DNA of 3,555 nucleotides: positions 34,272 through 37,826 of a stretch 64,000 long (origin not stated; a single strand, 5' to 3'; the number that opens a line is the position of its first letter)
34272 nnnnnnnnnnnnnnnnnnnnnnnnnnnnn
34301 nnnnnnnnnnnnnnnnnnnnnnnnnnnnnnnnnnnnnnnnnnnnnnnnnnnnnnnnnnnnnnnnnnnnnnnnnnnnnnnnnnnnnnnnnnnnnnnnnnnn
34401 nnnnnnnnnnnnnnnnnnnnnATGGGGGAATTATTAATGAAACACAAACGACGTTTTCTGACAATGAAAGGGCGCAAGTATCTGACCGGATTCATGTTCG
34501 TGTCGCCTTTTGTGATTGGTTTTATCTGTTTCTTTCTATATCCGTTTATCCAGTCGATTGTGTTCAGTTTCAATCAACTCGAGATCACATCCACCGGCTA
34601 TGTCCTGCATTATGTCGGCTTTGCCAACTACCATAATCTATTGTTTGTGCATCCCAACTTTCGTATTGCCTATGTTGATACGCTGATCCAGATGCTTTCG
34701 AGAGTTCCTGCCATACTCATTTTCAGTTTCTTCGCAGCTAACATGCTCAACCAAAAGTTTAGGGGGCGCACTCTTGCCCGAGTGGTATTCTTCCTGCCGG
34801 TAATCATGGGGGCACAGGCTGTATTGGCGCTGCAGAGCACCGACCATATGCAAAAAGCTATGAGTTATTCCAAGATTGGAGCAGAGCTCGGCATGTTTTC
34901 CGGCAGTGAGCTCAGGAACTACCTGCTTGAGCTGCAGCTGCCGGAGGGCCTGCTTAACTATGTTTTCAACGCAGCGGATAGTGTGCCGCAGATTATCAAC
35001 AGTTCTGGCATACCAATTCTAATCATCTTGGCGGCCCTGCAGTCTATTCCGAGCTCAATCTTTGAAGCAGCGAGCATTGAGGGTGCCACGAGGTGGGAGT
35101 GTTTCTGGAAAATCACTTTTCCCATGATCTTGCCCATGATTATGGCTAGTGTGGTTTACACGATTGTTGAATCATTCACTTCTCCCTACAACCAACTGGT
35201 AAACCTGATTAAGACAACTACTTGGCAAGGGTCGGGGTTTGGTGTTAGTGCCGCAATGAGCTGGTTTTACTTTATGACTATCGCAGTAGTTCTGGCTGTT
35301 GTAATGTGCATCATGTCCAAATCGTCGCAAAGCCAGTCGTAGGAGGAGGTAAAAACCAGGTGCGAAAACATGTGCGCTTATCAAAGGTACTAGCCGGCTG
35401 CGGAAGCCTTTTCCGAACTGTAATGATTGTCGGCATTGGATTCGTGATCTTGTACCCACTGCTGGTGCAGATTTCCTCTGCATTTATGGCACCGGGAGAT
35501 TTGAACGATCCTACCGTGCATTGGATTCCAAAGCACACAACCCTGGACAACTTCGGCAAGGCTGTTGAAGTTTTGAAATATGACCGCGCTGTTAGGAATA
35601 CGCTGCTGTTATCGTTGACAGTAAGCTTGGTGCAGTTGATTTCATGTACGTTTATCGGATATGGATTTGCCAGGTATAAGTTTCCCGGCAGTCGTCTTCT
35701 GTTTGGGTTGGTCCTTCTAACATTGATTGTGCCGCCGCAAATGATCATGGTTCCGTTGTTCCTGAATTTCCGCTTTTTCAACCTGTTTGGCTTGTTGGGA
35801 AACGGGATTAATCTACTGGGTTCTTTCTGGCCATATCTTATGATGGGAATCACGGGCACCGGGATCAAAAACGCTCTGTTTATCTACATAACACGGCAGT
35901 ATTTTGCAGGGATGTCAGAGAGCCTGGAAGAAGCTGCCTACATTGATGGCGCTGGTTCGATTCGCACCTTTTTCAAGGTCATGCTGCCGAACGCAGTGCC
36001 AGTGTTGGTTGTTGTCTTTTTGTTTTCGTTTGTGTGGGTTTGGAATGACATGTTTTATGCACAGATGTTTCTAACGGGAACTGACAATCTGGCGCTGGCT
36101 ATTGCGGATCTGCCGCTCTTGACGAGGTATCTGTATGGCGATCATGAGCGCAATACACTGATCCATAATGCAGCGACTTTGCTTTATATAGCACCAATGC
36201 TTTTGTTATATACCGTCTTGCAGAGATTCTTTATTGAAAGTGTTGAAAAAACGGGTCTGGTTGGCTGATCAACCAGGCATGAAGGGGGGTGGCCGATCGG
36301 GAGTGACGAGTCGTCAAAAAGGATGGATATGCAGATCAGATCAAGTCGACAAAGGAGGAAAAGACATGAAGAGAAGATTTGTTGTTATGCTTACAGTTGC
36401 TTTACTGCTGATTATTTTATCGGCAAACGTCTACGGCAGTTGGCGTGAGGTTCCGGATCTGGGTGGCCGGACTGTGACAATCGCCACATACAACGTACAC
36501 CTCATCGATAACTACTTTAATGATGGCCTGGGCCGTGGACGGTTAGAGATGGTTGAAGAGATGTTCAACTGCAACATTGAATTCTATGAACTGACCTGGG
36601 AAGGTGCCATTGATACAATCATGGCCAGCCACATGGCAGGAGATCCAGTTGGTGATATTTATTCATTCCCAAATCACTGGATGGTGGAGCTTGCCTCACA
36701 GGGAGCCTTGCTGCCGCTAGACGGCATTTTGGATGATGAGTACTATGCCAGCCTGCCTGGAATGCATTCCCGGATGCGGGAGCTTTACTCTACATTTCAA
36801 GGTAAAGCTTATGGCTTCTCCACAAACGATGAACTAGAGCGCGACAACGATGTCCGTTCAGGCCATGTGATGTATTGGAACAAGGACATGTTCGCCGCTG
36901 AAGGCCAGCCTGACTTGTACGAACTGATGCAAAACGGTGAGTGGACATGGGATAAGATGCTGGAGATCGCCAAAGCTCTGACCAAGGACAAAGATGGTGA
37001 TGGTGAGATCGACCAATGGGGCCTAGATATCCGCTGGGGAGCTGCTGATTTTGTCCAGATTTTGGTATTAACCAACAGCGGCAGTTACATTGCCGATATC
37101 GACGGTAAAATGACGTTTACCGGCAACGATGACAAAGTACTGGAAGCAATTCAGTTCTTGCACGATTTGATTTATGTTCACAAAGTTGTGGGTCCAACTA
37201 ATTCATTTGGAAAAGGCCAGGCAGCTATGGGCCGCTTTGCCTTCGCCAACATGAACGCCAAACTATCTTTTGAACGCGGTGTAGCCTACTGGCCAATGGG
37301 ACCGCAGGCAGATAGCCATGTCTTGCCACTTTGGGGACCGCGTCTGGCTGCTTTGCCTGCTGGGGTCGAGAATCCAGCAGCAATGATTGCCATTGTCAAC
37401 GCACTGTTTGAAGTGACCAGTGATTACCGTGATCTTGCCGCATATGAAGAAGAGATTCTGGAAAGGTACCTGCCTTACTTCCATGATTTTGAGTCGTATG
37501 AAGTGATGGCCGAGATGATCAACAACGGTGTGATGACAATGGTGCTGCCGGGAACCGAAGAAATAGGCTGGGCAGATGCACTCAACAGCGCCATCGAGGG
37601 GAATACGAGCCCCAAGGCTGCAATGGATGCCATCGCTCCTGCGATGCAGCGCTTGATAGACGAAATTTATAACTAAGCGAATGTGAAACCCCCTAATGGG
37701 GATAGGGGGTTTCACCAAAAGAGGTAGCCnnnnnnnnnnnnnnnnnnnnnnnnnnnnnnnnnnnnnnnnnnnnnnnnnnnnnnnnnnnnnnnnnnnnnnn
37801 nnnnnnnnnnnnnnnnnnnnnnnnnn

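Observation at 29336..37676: ABC sugar importer preceded by an NHL-TPR-Yip1 membrane protein and an about 1000-aa secreted coiled-coil (DUF5696-like) protein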

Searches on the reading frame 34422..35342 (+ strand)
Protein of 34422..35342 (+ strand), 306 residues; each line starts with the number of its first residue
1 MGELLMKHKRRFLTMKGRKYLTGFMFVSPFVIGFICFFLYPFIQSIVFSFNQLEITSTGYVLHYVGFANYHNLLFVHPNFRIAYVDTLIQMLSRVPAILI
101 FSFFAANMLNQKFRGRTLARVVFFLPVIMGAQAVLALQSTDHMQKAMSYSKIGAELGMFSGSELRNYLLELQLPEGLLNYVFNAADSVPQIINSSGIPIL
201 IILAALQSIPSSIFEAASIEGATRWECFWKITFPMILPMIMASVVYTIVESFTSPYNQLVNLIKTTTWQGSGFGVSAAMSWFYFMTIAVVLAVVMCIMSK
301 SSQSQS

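Call 4: search_protein_families(library=pfam, proteins=[window:34422-35342:+], max_evalue=0.01)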
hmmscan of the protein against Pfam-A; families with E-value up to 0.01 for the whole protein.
window:34422-35342:+ (306 aa): 1 family
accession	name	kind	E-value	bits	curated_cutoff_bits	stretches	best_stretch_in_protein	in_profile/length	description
PF00528.27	BPD_transp_1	-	1.5e-11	44.8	26.4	1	191-296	61-170/184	Binding-protein-dependent transport system inner membrane component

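Call 7: search_protein_families(library=ncbifam, proteins=[window:34422-35342:+], max_evalue=0.01)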
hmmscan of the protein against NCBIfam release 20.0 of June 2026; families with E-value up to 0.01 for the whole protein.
window:34422-35342:+ (306 aa): 19 families
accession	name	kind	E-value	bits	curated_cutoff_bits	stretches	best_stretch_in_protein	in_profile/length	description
NF007852.0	PRK10561.1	equivalog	3.4e-12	46.8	335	2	199-255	174-230/295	sn-glycerol-3-phosphate ABC transporter permease UgpA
NF040932.1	ABC_arch_GlcU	equivalog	1.7e-08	34.5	340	1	200-260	150-210/272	glucose ABC transporter permease GlcU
NF008232.0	PRK10999.1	equivalog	1e-07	31.1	392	1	196-260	386-448/520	maltose ABC transporter permease MalF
NF043074.1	MMSYN1_0196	equivalog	3.6e-07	29.8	350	1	199-300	154-264/277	spermidine/putrescine ABC transporter permease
TIGR00969.1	3a0106s02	subfamily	1e-06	28.5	240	1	205-248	165-208/272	sulfate ABC transporter permease subunit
TIGR03416.1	ABC_choXWV_perm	equivalog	3.9e-06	26.5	363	1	198-252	165-219/267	choline ABC transporter permease subunit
TIGR01581.1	Mo_ABC_porter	hypoth_equivalog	5.9e-06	25.9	210.3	1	189-249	109-169/225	ABC transporter permease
NF007047.0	PRK09500.1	equivalog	2.2e-05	24.2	326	1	200-248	145-193/257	spermidine/putrescine ABC transporter permease PotC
NF006939.0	PRK09421.1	equivalog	7.3e-05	22.3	262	1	202-251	112-161/230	molybdate ABC transporter permease subunit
TIGR03226.1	PhnU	equivalog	8.6e-05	22.1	283.45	1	199-249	195-245/311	2-aminoethylphosphonate ABC transporter permease subunit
NF011624.0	PRK15050.1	equivalog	0.00012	21.3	247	1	202-249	180-227/297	2-aminoethylphosphonate ABC transporter permease subunit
TIGR02141.1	modB_ABC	equivalog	0.00018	21.2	182.6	1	197-247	92-144/208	molybdate ABC transporter permease subunit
NF008231.0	PRK10998.1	equivalog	0.00023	20.8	261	1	199-251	174-226/296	maltose ABC transporter permease MalG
TIGR02138.1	phosphate_pstC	equivalog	0.00038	19.6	196.45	1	201-248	170-217/296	phosphate ABC transporter permease subunit PstC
NF040931.1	ABC_arch_GlcT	equivalog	0.0014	18.3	360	1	193-256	153-219/278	glucose ABC transporter permease GlcT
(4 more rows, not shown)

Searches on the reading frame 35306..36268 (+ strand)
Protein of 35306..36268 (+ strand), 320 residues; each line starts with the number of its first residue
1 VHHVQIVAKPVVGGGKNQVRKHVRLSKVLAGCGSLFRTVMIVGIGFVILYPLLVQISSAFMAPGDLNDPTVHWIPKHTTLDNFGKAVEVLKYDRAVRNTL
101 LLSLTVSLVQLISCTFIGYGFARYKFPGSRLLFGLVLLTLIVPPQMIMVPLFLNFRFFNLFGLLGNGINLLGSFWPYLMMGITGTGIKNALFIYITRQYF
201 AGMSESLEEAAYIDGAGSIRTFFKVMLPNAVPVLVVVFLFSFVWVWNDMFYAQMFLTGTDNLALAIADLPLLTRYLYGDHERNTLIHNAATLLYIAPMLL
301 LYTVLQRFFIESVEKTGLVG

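Call 4: search_protein_families(library=pfam, proteins=[window:35306-36268:+], max_evalue=0.01)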
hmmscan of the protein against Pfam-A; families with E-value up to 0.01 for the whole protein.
window:35306-36268:+ (320 aa): 1 family
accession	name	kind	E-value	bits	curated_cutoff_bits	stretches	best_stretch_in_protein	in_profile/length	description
PF00528.27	BPD_transp_1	-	2.6e-17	63.6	26.4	1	116-307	3-173/184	Binding-protein-dependent transport system inner membrane component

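Call 7: search_protein_families(library=ncbifam, proteins=[window:35306-36268:+], max_evalue=0.01)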
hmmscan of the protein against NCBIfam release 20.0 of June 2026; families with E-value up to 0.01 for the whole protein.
window:35306-36268:+ (320 aa): 17 families
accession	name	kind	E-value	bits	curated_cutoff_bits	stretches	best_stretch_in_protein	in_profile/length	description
NF008231.0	PRK10998.1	equivalog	8.7e-22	78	261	1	47-317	26-293/296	maltose ABC transporter permease MalG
NF008210.0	PRK10973.1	equivalog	1.6e-17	64.1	297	1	37-312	13-275/281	sn-glycerol-3-phosphate ABC transporter permease UgpE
TIGR01581.1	Mo_ABC_porter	hypoth_equivalog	1.3e-15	57.5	210.3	1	92-301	15-224/225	ABC transporter permease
NF040932.1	ABC_arch_GlcU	equivalog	5.2e-14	52.5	340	1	39-313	7-264/272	glucose ABC transporter permease GlcU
NF040839.1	tungstate_WtpB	equivalog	2.4e-11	43.8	340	1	91-242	41-190/251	tungstate ABC transporter permease WtpB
TIGR02139.1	permease_CysT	equivalog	1.1e-09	38.3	246.1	1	82-305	38-258/265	sulfate ABC transporter permease subunit CysT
TIGR02141.1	modB_ABC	equivalog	4.5e-09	36.2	182.6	1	100-244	4-147/208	molybdate ABC transporter permease subunit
TIGR00969.1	3a0106s02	subfamily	1.6e-08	34.4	240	1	81-300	48-263/272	sulfate ABC transporter permease subunit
NF006939.0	PRK09421.1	equivalog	1.7e-08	34.1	262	1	98-242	10-158/230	molybdate ABC transporter permease subunit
NF008208.0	PRK10971.1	equivalog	1.1e-07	31.6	415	1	95-304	59-263/277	sulfate/thiosulfate ABC transporter permease CysT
NF007852.0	PRK10561.1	equivalog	6.6e-07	29.4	335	1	77-259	53-240/295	sn-glycerol-3-phosphate ABC transporter permease UgpA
NF007047.0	PRK09500.1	equivalog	9.8e-07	28.6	326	1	70-260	36-210/257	spermidine/putrescine ABC transporter permease PotC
TIGR03262.1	PhnU2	equivalog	5.6e-06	25.3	593.25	1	77-249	37-205/546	putative 2-aminoethylphosphonate ABC transporter permease subunit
NF040931.1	ABC_arch_GlcT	equivalog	3e-05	23.8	360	1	194-242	162-212/278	glucose ABC transporter permease GlcT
TIGR02140.1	permease_CysW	equivalog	0.00018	21.1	329.1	1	79-298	32-247/261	sulfate ABC transporter permease subunit CysW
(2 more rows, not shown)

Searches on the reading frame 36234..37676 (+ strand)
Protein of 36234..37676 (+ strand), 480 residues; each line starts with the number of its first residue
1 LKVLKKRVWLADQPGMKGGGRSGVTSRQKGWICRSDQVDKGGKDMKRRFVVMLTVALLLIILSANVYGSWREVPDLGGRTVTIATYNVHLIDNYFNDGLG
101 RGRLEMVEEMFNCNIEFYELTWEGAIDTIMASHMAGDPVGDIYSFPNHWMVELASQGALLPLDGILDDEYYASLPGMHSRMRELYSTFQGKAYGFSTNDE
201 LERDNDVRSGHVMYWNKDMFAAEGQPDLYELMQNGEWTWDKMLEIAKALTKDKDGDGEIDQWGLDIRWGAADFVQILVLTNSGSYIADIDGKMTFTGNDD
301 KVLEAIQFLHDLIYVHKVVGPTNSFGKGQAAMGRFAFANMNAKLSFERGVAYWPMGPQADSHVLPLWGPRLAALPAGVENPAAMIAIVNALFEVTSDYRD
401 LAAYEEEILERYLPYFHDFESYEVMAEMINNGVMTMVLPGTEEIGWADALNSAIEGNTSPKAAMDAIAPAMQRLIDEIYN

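Call 4: search_protein_families(library=pfam, proteins=[window:36234-37676:+], max_evalue=0.01)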
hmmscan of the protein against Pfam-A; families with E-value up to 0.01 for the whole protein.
window:36234-37676:+ (480 aa): 2 families
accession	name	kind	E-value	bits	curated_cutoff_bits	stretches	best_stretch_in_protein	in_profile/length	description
PF01547.30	SBP_bac_1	-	3.8e-10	40.7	26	1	113-390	24-299/307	Bacterial extracellular solute-binding protein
PF13416.11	SBP_bac_8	-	1.2e-09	38.9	27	1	108-333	7-190/279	Bacterial extracellular solute-binding protein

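Call 7: search_protein_families(library=ncbifam, proteins=[window:36234-37676:+], max_evalue=0.01)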
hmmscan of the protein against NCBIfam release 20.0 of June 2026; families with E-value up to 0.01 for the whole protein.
window:36234-37676:+ (480 aa): 0 families

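Call 93: search_solved_structures(query=window:36366-37673:+, max_evalue=0.01)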
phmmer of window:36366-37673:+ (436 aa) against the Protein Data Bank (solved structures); distinct sequences matched with E-value up to 0.01: 4.
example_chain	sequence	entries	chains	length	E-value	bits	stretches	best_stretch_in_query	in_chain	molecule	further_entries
6rjy_A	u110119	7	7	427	1.6e-11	47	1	89-275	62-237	Arabino-oligosaccharids-binding protein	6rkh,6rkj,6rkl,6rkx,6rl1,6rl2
1eu8_A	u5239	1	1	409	5.4e-06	28.8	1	97-318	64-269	TREHALOSE/MALTOSE BINDING PROTEIN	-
6ffl_A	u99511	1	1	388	0.00054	22.3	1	197-353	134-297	Maltose/maltodextrin transport permease homologue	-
6dtq_A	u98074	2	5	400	0.00054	22.2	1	189-276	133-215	maltose-binding protein MalE3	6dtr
